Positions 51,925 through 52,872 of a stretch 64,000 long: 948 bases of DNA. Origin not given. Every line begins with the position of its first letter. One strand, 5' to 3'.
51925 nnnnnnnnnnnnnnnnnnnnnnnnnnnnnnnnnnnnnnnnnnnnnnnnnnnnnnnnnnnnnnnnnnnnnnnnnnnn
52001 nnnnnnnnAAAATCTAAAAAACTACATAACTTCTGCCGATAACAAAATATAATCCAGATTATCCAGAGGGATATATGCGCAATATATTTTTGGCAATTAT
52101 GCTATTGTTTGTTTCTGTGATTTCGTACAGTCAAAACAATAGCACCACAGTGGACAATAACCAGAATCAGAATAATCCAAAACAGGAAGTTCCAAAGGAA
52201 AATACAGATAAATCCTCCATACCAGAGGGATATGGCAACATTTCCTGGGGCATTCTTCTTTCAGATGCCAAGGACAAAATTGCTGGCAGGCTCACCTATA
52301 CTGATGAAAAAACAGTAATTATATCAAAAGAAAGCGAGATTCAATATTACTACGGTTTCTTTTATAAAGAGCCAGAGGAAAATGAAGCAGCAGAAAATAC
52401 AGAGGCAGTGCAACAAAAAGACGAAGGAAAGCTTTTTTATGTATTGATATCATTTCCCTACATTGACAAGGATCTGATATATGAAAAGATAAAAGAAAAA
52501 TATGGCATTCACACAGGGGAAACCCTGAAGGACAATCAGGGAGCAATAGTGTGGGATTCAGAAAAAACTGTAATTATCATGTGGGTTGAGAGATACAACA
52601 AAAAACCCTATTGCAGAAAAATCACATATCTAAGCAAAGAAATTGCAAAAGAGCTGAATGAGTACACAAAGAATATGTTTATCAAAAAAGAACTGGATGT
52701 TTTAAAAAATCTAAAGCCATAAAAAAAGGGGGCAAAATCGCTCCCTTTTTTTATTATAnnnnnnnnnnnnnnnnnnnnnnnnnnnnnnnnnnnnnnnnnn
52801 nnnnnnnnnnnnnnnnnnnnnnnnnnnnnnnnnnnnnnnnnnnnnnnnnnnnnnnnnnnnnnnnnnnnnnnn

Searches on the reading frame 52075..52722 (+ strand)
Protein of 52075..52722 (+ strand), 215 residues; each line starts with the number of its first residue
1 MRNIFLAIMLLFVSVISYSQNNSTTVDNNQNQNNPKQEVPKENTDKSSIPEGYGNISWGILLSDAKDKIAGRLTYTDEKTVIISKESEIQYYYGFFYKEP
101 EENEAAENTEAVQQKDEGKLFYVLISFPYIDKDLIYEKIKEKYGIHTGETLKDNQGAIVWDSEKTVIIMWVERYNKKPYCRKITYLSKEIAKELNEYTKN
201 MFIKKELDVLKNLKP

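Call 11: search_protein_families(library=pfam, proteins=[window:52075-52722:+], max_evalue=0.001)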
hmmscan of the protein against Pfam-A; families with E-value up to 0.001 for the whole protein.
window:52075-52722:+ (215 aa): 0 families

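Call 43: find_homologous_proteins(query=window:52075-52722:+, max_evalue=0.001)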
Query window:52075-52722:+ (215 aa): 94 proteins with E <= 0.001 among 292 candidates.
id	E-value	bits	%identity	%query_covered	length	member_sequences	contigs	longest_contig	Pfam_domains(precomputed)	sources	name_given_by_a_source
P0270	2.8e-136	470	100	100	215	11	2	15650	-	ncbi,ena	-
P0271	9.6e-106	370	76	100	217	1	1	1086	-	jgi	-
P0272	1.1e-73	265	53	100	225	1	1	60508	-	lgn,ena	-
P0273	4.1e-73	263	53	100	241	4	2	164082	-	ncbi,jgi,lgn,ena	-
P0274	7.1e-73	263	56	100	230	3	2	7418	-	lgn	-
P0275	2.1e-72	261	56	100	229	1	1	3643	-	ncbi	-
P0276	9.8e-72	259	54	100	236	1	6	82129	-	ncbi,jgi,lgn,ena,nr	ncbi:MAG TPA: hypothetical protein PK358_06310 [Spirochaetota bacterium]|nr:hypothetical protein [Sp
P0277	2.3e-71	258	50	100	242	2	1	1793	-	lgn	-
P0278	3.5e-71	257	52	100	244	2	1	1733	-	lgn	-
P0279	4.6e-71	257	52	100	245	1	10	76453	-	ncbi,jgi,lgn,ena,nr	ncbi:MAG TPA: hypothetical protein P5120_09335 [Spirochaetota bacterium]|nr:hypothetical protein [Sp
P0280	4.6e-71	257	54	97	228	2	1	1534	-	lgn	-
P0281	7.3e-71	256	63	78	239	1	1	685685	-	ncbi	-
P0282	7.6e-71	256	55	97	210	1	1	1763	-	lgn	-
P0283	1.5e-70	255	53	100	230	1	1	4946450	-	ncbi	-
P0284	2.7e-70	254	52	100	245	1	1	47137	-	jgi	-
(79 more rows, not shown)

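Call 62: predict_structure(alignment_id=A4)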
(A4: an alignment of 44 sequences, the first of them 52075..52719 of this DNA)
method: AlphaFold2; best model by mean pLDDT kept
length: 215 residues; sequences in the alignment: 44
mean_pLDDT: 79.2   pTM: 0.67
mean pLDDT of the five models: 79.2, 78.5, 78.1, 76.7, 76.5
residues with pLDDT >= 90: 105; 70-90: 55; 50-70: 21; < 50: 34
segments of 3 or more residues with pLDDT < 50: 19-38, 40-44, 103-111
pLDDT, mean of each block of 10 residues (from residue 1): 72 59 40 39 61 93 90 83 91 88 45 72 96 97 95 96 96 94 96 88 77 70
secondary structure, 60 per line:
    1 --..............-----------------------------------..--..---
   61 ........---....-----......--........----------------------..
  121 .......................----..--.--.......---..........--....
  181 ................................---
elements in order: H3-16 H62-68 E72-75 E81-86 E89-96 E119-131 H132-143 E155-161 E165-174 E177-187 H188-212

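Call 66: fold_search(model_id=the predicted structure, library=pdb)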
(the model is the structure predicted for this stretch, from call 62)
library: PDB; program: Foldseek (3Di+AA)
matches with E <= 10: 1182; with E <= 0.001: 0
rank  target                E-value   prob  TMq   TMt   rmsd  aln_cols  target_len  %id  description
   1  4h0a_A                4.4e-03  0.99  0.29  0.22   9.2       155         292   11  Crystal structure of a cysteine-rich secretory protein (SAV1118) from Staphylococcus aureus subsp. aureus Mu50 at 1.90 (released 2012-09-26)
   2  4h0a_B                5.2e-03  0.99  0.31  0.23   7.3       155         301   11  Crystal structure of a cysteine-rich secretory protein (SAV1118) from Staphylococcus aureus subsp. aureus Mu50 at 1.90 (released 2012-09-26)
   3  4ygt                  9.1e-03  1.00  0.36  0.49   6.2       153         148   12  Crystal structure of a DUF4309 family protein (YjgB) from Bacillus subtilis subsp. subtilis str. 168 at 2.13 A resolutio (released 2015-03-18)
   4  3l4r                  8.7e-02  0.23  0.13  0.17  14.7       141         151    9  Crystal structure of the dog lipocalin allergen Can f 2 and implications for cross-reactivity to the cat allergen Fel d  (released 2010-05-26)
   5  3knq_B                9.7e-02  0.15  0.15  0.16  11.9       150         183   11  Beta Turn Optimization of the Gene-3-Protein of Filamentous Phage Fd (released 2009-11-24)
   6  6zzc_B000             1.0e-01  0.54  0.24  0.25  12.9       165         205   10  MB_CRS6-1 bound to CrSAS-6_6HR (released 2021-07-07)
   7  8aei_A                1.0e-01  0.25  0.13  0.18  16.9       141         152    8  X-ray structure of Canis familiaris Odorant Binding Protein 2 bound to citronellal (released 2023-08-16)
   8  6lqs_B1               1.1e-01  0.15  0.13  0.05  14.6       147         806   11  Cryo-EM structure of 90S small subunit preribosomes in transition states (State D) (released 2020-09-16)
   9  3q0x_B                1.1e-01  0.51  0.23  0.24  12.9       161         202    8  N-terminal coiled-coil dimer domain of C. reinhardtii SAS-6 homolog Bld12p (released 2011-02-09)
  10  8aei_B                1.1e-01  0.21  0.13  0.18  16.0       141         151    8  X-ray structure of Canis familiaris Odorant Binding Protein 2 bound to citronellal (released 2023-08-16)
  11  2r73_A                1.1e-01  0.16  0.12  0.16  14.8       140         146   13  Crystal Structure of the Possum Milk Whey Lipocalin Trichosurin at pH 8.2 (released 2007-11-20)
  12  9y9z_20               1.2e-01  0.41  0.23  0.22  11.6       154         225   11  Cryo-EM structure of conoid fiber from Toxoplasma gondii (24-nm repeat) (released 2025-12-03)
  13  3k44_A                1.2e-01  0.18  0.16  0.20  10.9       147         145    5  Crystal Structure of Drosophila melanogaster Pur-alpha (released 2009-10-27)
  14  2h36                  1.3e-01  0.85  0.22  0.38   4.2        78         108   12  Structure of ORF14 from Sulfolobus Islandicus Filamentous Virus (SIFV) (released 2007-06-05)
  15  4nfa                  1.3e-01  0.51  0.17  0.17  14.4       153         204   10  Structure of the C-terminal doamin of Knl1 (released 2014-03-19)
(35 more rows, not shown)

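Call 68: search_protein_families(library=phrogs, proteins=[window:52075-52722:+], max_evalue=0.001)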
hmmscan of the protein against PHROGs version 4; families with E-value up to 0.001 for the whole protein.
window:52075-52722:+ (215 aa): 0 families

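Call 87: search_protein_families(library=padloc, proteins=[window:52075-52722:+], max_evalue=0.001)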
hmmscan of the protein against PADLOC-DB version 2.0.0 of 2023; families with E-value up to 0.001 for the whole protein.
window:52075-52722:+ (215 aa): 0 families
